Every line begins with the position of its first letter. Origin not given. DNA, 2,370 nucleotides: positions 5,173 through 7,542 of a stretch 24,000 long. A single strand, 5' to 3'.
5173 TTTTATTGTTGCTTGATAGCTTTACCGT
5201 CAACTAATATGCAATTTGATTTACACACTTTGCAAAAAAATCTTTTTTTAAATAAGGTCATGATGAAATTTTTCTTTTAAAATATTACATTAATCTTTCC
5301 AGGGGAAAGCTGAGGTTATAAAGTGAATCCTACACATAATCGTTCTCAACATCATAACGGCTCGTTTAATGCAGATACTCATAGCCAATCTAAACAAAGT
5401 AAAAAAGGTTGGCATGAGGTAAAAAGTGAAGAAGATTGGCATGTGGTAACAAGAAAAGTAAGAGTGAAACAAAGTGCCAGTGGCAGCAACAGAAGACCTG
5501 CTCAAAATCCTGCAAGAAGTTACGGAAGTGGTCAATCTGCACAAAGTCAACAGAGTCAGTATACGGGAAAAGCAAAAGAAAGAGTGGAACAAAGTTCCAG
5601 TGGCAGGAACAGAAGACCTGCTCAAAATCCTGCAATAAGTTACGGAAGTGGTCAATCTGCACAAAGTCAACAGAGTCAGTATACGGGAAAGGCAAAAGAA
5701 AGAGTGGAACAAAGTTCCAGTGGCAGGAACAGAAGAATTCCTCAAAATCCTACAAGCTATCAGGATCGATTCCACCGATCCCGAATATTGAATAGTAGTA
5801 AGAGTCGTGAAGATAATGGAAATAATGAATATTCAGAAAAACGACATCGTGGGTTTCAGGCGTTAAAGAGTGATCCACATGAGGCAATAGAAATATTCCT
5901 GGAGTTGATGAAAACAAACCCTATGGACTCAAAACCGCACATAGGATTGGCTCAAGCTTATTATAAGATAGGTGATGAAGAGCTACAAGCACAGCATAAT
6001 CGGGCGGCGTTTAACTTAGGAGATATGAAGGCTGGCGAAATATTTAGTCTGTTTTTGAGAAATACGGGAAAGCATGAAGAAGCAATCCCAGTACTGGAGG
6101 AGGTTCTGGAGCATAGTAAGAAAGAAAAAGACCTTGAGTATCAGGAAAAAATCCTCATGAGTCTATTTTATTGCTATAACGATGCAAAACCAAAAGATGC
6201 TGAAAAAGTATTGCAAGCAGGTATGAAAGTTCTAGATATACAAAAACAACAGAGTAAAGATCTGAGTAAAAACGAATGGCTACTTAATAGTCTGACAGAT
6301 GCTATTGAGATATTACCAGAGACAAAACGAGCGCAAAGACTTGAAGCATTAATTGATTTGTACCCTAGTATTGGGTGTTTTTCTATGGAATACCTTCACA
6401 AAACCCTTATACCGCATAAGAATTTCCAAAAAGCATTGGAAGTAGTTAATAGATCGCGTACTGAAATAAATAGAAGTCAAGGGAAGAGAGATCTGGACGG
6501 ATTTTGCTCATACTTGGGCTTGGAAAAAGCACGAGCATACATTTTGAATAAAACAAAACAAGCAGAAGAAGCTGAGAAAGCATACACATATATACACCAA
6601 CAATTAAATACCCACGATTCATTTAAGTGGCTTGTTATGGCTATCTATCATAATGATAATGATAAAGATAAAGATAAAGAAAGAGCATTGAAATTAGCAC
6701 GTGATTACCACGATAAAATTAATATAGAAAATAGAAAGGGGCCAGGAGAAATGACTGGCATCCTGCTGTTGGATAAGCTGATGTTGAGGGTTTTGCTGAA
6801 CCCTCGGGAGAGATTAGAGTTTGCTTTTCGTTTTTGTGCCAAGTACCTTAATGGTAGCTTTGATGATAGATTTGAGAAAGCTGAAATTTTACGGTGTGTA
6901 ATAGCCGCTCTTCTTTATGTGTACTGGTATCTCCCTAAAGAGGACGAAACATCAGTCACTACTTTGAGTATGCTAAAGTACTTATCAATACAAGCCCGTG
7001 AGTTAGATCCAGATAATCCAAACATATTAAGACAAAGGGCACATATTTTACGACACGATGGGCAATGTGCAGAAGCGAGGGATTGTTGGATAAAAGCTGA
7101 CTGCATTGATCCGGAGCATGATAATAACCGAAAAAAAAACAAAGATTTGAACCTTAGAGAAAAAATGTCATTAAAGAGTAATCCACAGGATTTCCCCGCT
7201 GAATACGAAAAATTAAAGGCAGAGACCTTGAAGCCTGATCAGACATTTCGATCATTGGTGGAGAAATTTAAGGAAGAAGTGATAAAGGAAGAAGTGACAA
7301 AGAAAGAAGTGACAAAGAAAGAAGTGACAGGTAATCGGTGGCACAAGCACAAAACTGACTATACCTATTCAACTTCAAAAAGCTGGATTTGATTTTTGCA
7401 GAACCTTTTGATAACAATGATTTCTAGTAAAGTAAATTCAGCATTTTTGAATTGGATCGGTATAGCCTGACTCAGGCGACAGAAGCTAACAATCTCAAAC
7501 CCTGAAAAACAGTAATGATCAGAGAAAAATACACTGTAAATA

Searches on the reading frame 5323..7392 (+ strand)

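Call 14: search_protein_families(library=pfam, proteins=[window:5323-7392:+], max_evalue=0.01)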
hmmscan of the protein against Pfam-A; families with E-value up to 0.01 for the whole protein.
window:5323-7392:+ (689 aa): 7 families
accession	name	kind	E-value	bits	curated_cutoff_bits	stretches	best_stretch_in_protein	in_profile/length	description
PF14559.12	TPR_19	-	2.8e-07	31.2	25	0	184-218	6-40/68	Tetratricopeptide repeat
PF13424.12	TPR_12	-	4e-07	30.6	30.1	0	244-269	12-39/77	Tetratricopeptide repeat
PF13428.12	TPR_14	-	7.9e-06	26.5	23.5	0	244-268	10-34/44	Tetratricopeptide repeat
PF13414.12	TPR_11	-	0.00019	21.5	26.8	0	557-575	19-37/42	TPR repeat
PF13181.12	TPR_8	-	0.0014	19.1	25.7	0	243-263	9-29/34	Tetratricopeptide repeat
PF13431.12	TPR_17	-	0.0024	18.4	24.4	0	560-586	7-33/34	Tetratricopeptide repeat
PF13176.12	TPR_7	-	0.0041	17.6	27.9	0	245-271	9-35/36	Tetratricopeptide repeat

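Call 52: search_protein_families(library=ncbifam, proteins=[window:5323-7392:+], max_evalue=0.01)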
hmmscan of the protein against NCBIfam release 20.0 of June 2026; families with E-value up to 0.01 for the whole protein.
window:5323-7392:+ (689 aa): 1 family
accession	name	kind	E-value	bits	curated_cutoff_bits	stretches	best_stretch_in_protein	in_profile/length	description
NF040959.1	MamA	equivalog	9.1e-06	25.3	200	1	181-274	49-144/204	magnetosome protein MamA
